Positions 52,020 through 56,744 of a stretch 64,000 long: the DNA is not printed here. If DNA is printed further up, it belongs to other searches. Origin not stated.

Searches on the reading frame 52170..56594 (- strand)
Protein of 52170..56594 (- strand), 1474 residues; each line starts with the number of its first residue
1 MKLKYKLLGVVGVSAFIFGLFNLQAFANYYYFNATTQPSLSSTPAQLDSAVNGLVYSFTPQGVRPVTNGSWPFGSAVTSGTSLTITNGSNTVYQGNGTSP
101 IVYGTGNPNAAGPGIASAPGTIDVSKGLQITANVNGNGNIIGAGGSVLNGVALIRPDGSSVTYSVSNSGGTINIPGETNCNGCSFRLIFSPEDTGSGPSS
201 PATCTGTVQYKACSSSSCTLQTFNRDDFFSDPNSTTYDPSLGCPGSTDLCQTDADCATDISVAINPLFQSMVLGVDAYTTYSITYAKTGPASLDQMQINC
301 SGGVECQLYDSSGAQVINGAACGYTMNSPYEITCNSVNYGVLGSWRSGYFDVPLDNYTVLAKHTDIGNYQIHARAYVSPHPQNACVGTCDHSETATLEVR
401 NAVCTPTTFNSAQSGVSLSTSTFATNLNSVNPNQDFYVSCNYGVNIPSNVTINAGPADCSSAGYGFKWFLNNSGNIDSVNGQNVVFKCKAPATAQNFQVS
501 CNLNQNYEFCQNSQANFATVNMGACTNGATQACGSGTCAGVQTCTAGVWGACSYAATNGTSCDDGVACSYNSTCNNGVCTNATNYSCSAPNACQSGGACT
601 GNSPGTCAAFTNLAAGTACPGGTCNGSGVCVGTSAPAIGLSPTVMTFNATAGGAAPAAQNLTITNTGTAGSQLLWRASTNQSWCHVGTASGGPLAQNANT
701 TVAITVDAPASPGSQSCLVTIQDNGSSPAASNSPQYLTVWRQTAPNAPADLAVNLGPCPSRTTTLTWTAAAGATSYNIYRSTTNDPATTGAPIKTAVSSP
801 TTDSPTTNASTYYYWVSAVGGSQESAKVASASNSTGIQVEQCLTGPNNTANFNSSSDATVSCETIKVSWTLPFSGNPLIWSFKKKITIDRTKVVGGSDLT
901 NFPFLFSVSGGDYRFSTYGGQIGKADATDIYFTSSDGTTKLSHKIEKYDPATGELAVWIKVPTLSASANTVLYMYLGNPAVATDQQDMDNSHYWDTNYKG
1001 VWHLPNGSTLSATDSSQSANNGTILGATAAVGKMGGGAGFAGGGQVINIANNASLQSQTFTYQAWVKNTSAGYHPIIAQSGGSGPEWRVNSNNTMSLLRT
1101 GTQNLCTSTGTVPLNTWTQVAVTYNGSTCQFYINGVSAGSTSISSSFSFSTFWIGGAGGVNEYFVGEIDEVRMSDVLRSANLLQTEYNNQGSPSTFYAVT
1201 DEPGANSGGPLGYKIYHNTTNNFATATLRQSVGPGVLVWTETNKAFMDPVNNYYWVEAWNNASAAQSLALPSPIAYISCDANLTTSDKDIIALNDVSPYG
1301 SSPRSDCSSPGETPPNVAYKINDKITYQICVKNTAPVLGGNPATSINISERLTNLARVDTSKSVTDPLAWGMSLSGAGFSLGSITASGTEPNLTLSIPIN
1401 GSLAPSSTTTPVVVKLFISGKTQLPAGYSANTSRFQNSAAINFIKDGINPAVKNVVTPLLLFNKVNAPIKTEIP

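Call 62: search_protein_families(library=pfam, proteins=[window:52170-56594:-], max_evalue=0.001)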
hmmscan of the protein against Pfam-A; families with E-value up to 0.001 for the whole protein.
window:52170-56594:- (1474 aa): 2 families
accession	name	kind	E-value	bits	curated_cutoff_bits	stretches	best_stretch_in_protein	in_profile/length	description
PF13385.13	Laminin_G_3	-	1.4e-24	87.4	27.6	1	1042-1180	2-147/151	Concanavalin A-like lectin/glucanases superfamily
PF10102.14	DUF2341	-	3e-11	44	23.4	1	926-987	1-60/84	Domain of unknown function (DUF2341)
